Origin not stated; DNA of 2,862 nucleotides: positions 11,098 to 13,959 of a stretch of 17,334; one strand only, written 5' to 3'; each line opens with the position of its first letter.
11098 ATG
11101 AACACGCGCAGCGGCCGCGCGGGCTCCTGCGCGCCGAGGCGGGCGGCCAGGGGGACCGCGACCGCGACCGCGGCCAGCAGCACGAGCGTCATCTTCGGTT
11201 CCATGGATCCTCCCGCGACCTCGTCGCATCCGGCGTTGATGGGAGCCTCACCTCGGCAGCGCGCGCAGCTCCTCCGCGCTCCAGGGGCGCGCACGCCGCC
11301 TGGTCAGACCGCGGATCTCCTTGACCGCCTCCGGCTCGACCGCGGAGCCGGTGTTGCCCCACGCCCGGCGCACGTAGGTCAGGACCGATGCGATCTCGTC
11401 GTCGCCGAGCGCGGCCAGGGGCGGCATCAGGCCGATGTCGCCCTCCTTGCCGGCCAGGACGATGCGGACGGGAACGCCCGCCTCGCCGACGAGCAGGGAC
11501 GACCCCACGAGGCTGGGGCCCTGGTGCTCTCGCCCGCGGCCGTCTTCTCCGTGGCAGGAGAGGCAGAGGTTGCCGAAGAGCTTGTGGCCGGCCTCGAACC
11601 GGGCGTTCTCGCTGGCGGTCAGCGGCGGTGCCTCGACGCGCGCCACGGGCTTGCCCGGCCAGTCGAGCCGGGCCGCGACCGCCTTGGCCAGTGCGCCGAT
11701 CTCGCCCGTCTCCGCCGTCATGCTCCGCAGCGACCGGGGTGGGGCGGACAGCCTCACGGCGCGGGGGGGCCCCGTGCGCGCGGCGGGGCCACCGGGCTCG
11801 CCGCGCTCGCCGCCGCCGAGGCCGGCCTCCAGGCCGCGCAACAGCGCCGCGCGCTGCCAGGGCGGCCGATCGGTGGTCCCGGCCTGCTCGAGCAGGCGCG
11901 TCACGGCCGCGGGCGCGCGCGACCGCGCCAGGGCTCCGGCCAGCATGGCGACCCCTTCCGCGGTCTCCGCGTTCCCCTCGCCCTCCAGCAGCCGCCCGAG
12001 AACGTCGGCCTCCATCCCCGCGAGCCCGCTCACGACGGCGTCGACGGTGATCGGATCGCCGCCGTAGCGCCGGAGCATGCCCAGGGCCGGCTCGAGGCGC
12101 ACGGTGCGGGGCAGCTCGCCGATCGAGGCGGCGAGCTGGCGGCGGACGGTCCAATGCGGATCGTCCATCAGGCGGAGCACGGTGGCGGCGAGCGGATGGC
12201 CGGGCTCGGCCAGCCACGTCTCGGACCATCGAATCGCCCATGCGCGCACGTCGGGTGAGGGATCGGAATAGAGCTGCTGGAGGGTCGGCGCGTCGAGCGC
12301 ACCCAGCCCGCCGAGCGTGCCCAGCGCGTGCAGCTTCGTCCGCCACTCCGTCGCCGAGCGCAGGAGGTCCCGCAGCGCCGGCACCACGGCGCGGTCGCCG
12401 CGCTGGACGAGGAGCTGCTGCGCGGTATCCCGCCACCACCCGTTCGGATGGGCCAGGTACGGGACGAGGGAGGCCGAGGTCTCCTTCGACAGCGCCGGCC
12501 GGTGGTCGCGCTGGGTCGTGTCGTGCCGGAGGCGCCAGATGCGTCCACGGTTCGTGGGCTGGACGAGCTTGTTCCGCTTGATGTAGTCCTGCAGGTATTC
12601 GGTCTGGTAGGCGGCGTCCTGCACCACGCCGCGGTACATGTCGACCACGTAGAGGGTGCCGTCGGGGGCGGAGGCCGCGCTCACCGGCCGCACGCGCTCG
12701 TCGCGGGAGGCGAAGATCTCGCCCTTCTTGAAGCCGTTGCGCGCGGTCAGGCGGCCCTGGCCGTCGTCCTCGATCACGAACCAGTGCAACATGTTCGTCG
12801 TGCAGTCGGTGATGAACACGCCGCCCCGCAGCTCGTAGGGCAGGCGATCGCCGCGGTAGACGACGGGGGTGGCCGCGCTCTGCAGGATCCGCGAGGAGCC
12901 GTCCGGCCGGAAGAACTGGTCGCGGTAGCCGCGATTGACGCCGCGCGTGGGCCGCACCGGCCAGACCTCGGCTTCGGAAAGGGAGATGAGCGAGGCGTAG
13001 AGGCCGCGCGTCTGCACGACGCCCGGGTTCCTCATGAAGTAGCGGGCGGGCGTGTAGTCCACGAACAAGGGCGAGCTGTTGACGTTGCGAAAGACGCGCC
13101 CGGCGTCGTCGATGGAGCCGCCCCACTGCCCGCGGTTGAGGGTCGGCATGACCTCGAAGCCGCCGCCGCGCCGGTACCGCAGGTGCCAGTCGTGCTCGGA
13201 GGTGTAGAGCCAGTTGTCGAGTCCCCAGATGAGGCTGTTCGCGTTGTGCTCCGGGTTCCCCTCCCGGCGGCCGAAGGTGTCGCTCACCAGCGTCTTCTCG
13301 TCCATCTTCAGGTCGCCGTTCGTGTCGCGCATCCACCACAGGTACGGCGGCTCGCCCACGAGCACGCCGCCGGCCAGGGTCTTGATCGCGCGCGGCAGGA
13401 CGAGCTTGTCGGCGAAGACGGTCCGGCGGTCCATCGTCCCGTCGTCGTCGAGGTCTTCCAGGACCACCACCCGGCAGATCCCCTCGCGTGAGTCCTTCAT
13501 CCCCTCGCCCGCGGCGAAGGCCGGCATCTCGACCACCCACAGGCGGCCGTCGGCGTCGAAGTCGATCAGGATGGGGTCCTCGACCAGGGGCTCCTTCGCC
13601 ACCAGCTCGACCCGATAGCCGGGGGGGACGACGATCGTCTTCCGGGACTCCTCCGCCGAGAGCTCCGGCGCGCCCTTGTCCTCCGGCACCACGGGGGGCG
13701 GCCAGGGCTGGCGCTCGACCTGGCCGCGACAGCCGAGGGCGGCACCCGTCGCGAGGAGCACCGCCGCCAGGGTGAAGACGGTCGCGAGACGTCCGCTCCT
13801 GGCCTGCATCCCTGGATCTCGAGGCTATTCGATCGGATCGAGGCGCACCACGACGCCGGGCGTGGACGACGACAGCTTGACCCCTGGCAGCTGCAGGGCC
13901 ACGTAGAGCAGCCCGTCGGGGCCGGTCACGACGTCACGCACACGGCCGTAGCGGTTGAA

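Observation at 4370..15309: Neighbourhood logic suggests an oxidise-outside, import-the-acid aldose pathway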

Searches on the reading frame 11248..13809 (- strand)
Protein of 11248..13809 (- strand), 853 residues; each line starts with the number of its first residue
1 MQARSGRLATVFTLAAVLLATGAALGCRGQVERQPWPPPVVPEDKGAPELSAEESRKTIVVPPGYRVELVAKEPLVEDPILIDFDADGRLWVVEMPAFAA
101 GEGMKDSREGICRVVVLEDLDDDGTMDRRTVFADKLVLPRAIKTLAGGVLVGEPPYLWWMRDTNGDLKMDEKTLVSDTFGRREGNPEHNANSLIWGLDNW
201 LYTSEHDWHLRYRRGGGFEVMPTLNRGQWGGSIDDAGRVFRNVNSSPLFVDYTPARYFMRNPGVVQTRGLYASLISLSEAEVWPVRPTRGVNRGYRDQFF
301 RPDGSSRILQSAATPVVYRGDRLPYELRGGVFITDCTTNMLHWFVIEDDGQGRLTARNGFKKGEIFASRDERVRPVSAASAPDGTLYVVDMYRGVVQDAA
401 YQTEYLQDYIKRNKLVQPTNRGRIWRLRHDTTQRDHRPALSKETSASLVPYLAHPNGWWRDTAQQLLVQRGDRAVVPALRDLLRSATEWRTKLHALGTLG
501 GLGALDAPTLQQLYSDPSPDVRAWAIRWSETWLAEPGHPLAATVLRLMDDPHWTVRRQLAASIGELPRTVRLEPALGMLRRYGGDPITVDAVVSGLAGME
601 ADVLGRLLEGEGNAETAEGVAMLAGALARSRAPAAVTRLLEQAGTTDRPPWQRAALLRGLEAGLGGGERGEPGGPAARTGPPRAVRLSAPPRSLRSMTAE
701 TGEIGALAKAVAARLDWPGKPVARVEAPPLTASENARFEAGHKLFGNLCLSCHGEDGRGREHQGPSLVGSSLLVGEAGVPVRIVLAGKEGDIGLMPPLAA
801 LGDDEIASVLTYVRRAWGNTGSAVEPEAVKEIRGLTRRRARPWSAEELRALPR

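Call 7: search_protein_families(library=pfam, proteins=[window:11248-13809:-], max_evalue=0.01)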
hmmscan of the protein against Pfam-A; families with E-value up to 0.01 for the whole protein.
window:11248-13809:- (853 aa): 5 families
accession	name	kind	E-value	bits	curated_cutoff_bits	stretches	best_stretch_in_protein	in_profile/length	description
PF23500.1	DUF7133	-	5.7e-92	309.4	27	1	51-430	1-384/385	Domain of unknown function (DUF7133)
PF13646.12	HEAT_2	-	1.8e-13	51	27.7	2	447-526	3-84/88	HEAT repeats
PF02985.28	HEAT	-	4.7e-07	29.9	23.5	0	543-566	4-27/31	HEAT repeat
PF13442.11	Cytochrome_CBB3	-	1.2e-06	29.1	27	1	737-813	2-68/68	Cytochrome C oxidase, cbb3-type, subunit III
PF00034.26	Cytochrom_C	-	1.9e-05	26.3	21.3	1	739-815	2-88/90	Cytochrome c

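Call 8: search_protein_families(library=ncbifam, proteins=[window:11248-13809:-], max_evalue=0.01)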
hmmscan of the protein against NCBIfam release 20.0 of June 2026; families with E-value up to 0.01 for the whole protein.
window:11248-13809:- (853 aa): 4 families
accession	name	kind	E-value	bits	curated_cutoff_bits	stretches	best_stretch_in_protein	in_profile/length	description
TIGR02604.1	Piru_Ver_Nterm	subfamily_domain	1.9e-59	201.9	122.2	2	64-204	1-140/367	PVC-type heme-binding CxxCH protein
TIGR00782.1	ccoP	equivalog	7.7e-10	38.5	179.95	1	733-815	198-280/285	cytochrome-c oxidase, cbb3-type subunit III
NF050122.1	bc1_QcrC_actin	exception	3.2e-07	29.9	200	1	733-780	36-78/253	cytochrome bc1 complex diheme cytochrome c subunit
NF011054.0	PRK14486.1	equivalog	0.0003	20.4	447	1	725-815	202-289/294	putative bifunctional cbb3-type cytochrome c oxidase subunit II/cytochrome c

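Call 28: search_solved_structures(query=window:11248-13809:-, max_evalue=0.01)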
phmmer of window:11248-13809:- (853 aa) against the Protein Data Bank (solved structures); distinct sequences matched with E-value up to 0.01: 33.
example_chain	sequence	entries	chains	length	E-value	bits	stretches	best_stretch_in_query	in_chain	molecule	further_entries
6qpv_A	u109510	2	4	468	6.8e-12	47.7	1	735-834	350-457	Copper-containing nitrite reductase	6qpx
6qpz_A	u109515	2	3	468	7.5e-12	47.6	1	735-834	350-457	Copper-containing nitrite reductase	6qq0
7qq2_A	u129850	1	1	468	7.7e-12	47.5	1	735-834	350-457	Copper-containing nitrite reductase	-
9fom_A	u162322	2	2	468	7.7e-12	47.5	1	735-834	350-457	Copper-containing nitrite reductase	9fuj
2yqb_A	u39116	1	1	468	7.7e-12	47.5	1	735-834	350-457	COPPER-CONTAINING NITRITE REDUCTASE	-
5obo_A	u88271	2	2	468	7.7e-12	47.5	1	735-834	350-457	Nitrite reductase, copper-containing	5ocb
3zbm_A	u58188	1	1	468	7.7e-12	47.5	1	735-834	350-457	COPPER-CONTAINING NITRITE REDUCTASE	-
7r2u_A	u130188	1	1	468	7.7e-12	47.5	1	735-834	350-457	Copper-containing nitrite reductase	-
3ziy_A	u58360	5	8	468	7.7e-12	47.5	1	735-834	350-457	COPPER-CONTAINING NITRITE REDUCTASE | Nitrite reductase, copper-containing | Nitrite reductase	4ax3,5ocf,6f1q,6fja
6qq1_A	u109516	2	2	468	7.7e-12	47.5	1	735-834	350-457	Copper-containing nitrite reductase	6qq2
9fui_A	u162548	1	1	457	1e-11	47.1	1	735-834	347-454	Copper-containing nitrite reductase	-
9fuh_A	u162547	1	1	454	1.3e-11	46.8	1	735-834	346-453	Copper-containing nitrite reductase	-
8qgf_A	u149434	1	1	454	1.3e-11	46.8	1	735-834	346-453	Copper-containing nitrite reductase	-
9fuk_A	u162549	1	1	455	1.3e-11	46.8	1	735-834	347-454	Copper-containing nitrite reductase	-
6xkx_p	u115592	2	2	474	2.9e-06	29.1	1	733-797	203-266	Cbb3-type cytochrome c oxidase subunit CcoP,Cytochrome c-type cyt cy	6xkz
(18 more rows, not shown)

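Call 45: find_homologous_proteins(query=window:11248-13809:-, max_evalue=1e-30)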
Query window:11248-13809:- (853 aa): 7121 proteins with E <= 1e-30 among 8000 candidates; the best 120 are listed.
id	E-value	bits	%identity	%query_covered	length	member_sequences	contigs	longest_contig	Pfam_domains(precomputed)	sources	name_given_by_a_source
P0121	0.0e+0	1946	100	100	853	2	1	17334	PF02985.29,PF23500.2,PF13442.12,PF13646.13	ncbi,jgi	jgi:mono/diheme cytochrome c family protein/glucose/arabinose dehydrogenase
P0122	0.0e+0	1594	84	100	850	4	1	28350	PF02985.29,PF23500.2,PF13442.12,PF13646.13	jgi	jgi:mono/diheme cytochrome c family protein/glucose/arabinose dehydrogenase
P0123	0.0e+0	1573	83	97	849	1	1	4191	PF02985.29,PF23500.2,PF13442.12,PF13646.13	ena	-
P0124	0.0e+0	1566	83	96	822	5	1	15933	PF02985.29,PF23500.2,PF13442.12,PF13646.13,PF00034.27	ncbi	-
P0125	0.0e+0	1565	83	98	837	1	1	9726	PF02985.29,PF23500.2,PF13442.12,PF13646.13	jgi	jgi:mono/diheme cytochrome c family protein/glucose/arabinose dehydrogenase/HEAT repeat protein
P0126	0.0e+0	1565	81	100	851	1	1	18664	PF02985.29,PF23500.2,PF13442.12,PF13646.13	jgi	jgi:mono/diheme cytochrome c family protein/glucose/arabinose dehydrogenase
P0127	0.0e+0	1564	81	100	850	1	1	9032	PF02985.29,PF23500.2,PF13442.12,PF13646.13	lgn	-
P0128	0.0e+0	1562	83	98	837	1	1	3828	PF02985.29,PF23500.2,PF13442.12,PF13646.13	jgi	-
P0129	0.0e+0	1559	82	98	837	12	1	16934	PF02985.29,PF23500.2,PF13442.12,PF13646.13,PF00034.27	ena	-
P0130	0.0e+0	1549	82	98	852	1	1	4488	PF02985.29,PF23500.2,PF13442.12,PF13646.13,PF00034.27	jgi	jgi:mono/diheme cytochrome c family protein/glucose/arabinose dehydrogenase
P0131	0.0e+0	1546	81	100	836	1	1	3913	PF02985.29,PF23500.2,PF13442.12,PF13646.13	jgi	-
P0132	0.0e+0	1538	80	100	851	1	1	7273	PF02985.29,PF23500.2,PF13442.12,PF13646.13,PF00034.27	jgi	jgi:mono/diheme cytochrome c family protein/glucose/arabinose dehydrogenase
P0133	0.0e+0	1535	79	98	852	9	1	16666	PF23500.2,PF13442.12,PF13646.13,PF00034.27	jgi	jgi:mono/diheme cytochrome c family protein/glucose/arabinose dehydrogenase/HEAT repeat protein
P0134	0.0e+0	1527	80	97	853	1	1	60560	PF02985.29,PF23500.2,PF13442.12,PF13646.13,PF00034.27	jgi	jgi:mono/diheme cytochrome c family protein/glucose/arabinose dehydrogenase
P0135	0.0e+0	1510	78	100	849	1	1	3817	PF23500.2,PF13442.12,PF13646.13,PF00034.27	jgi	jgi:mono/diheme cytochrome c family protein/glucose/arabinose dehydrogenase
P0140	0.0e+0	1442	76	96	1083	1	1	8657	PF23500.2,PF06283.18,PF13442.12,PF13646.13,PF00034.27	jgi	jgi:mono/diheme cytochrome c family protein/glucose/arabinose dehydrogenase/type 1 glutamine amidotr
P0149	0.0e+0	1250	70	95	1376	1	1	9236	PF23500.2,PF13442.12,PF13646.13,PF00034.27,PF07995.18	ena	-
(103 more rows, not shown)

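Call 60: predict_structure(alignment_id=A3)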
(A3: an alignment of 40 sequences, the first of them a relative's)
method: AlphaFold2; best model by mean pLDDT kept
length: 853 residues; sequences in the alignment: 40
mean_pLDDT: 79.3   pTM: 0.76
mean pLDDT of the five models: 79.3, 78.4, 75.7, 74.4, 67.6
residues with pLDDT >= 90: 333; 70-90: 281; 50-70: 174; < 50: 65
segments of 3 or more residues with pLDDT < 50: 1-6, 26-32, 667-681, 724-726, 774-797, 851-853
pLDDT, mean of each block of 10 residues (from residue 1): 45 65 47 59 64 89 91 91 95 80 73 94 93 92 92 91 94 89 66 87 77 84 72 88 73 88 87 78 64 51 69 81 80 78 87 85 80 83 91 63 69 71 91 86 96 93 95 97 95 97 94 96 96 94 95 95 95 95 93 95 92 85 94 92 92 95 67 29 76 91 92 87 58 83 71 56 52 42 36 47 78 66 71 57 51 44
secondary structure, 60 per line:
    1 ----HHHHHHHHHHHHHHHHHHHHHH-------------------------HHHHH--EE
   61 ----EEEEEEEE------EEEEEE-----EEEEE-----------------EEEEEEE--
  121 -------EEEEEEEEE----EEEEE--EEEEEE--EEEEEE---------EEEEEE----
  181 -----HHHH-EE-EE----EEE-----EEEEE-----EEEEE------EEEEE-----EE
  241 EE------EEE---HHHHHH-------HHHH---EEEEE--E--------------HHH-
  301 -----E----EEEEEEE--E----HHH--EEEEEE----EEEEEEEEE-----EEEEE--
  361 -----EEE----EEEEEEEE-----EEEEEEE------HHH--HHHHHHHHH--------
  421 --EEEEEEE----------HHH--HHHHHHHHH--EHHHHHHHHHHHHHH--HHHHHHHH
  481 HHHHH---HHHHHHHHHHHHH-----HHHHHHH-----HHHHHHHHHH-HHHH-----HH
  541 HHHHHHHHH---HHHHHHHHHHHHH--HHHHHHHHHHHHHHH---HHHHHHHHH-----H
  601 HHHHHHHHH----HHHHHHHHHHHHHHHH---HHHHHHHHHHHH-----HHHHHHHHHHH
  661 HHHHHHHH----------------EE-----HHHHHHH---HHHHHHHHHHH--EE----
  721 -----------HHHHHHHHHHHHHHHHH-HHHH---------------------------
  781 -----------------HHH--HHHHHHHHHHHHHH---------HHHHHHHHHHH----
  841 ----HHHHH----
elements in order (helices of 4 or more, strands of 3 or more residues): H5-26 H52-56 E65-72 E79-84 E90-94 E112-118 E128-136 E141-145 E148-153 E156-161 E171-176 H186-189 E200-202 E208-212 E218-222 E229-233 E239-242 E249-251 H255-260 H268-271 E275-279 E311-317 E330-335 E340-348 E354-358 E366-368 E373-380 E386-392 H404-412 E423-429 H445-453 H457-470 H473-485 H489-501 H507-513 H519-528 H530-533 H539-549 H553-565 H568-582 H586-594 H600-609 H614-629 H633-644 H650-668 H692-698 H702-712 H732-748 H750-753 H803-816 H826-836 H845-849

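Call 63: fold_search(model_id=the predicted structure, library=pdb)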
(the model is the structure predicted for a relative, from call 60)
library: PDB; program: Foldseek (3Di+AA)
matches with E <= 10: 1208; with E <= 0.001: 51
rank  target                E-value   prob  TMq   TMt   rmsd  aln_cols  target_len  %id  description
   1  3a9g_A                3.8e-05  1.00  0.26  0.59   8.8       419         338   15  Crystal Structure of PQQ-dependent sugar dehydrogenase apo-form (released 2010-09-08)
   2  5mfe_B                4.6e-05  1.00  0.15  0.32  10.1       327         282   15  Designed armadillo repeat protein YIIIM5AII in complex with (RR)4 peptide (released 2017-09-13)
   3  4rv1_D                4.8e-05  1.00  0.15  0.26  12.0       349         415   15  Crystal Structure of Engineered Protein. Northeast Structural Genomics Consortium (NESG) Target OR497. (released 2014-12-10)
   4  4rv1_C                4.8e-05  1.00  0.15  0.26  14.6       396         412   15  Crystal Structure of Engineered Protein. Northeast Structural Genomics Consortium (NESG) Target OR497. (released 2014-12-10)
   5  6jt5                  5.2e-05  1.00  0.24  0.47   9.7       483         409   10  Crystal structure of PQQ doamin of Pyranose Dehydrogenase from Coprinopsis cinerea: apo-from (released 2019-11-06)
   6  4v3o_C                6.0e-05  1.00  0.16  0.34  10.0       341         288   16  Designed armadillo repeat protein with 5 internal repeats, 2nd generation C-cap and 3rd generation N-cap. (released 2016-01-13)
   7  5mfm_A                7.2e-05  1.00  0.15  0.31  11.7       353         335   15  Designed armadillo repeat protein peptide fusion YIIIM6AII_GS11_(KR)5 (released 2017-09-13)
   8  5mfm_F                7.2e-05  1.00  0.14  0.29  11.8       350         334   16  Designed armadillo repeat protein peptide fusion YIIIM6AII_GS11_(KR)5 (released 2017-09-13)
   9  5mfd_A                8.2e-05  1.00  0.15  0.32  11.2       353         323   16  Designed armadillo repeat protein YIIIM''6AII in complex with pD_(KR)5 (released 2017-07-19)
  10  6tji_A                8.2e-05  1.00  0.15  0.30  12.8       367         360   15  Crystal structure of the computationally designed Cake10 protein (released 2020-05-06)
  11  6s9o_D                9.0e-05  1.00  0.15  0.29  10.5       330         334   17  Designed Armadillo Repeat protein internal Lock1 fused to target peptide KRKRKLKFKR (released 2020-02-19)
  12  6s9p_A                9.5e-05  1.00  0.15  0.32  10.5       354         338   14  Designed Armadillo Repeat protein internal Lock2 fused to target peptide KRKAKITWKR (released 2020-02-19)
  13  4v3o_D                1.0e-04  1.00  0.15  0.34  10.5       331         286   17  Designed armadillo repeat protein with 5 internal repeats, 2nd generation C-cap and 3rd generation N-cap. (released 2016-01-13)
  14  4rv1_A                1.0e-04  1.00  0.15  0.26  13.7       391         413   14  Crystal Structure of Engineered Protein. Northeast Structural Genomics Consortium (NESG) Target OR497. (released 2014-12-10)
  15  4plr_A                1.1e-04  1.00  0.15  0.34  10.3       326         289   17  Crystal Structures of Designed Armadillo Repeat Proteins: Implications of Construct Design and Crystallization Conditi (released 2014-08-27)
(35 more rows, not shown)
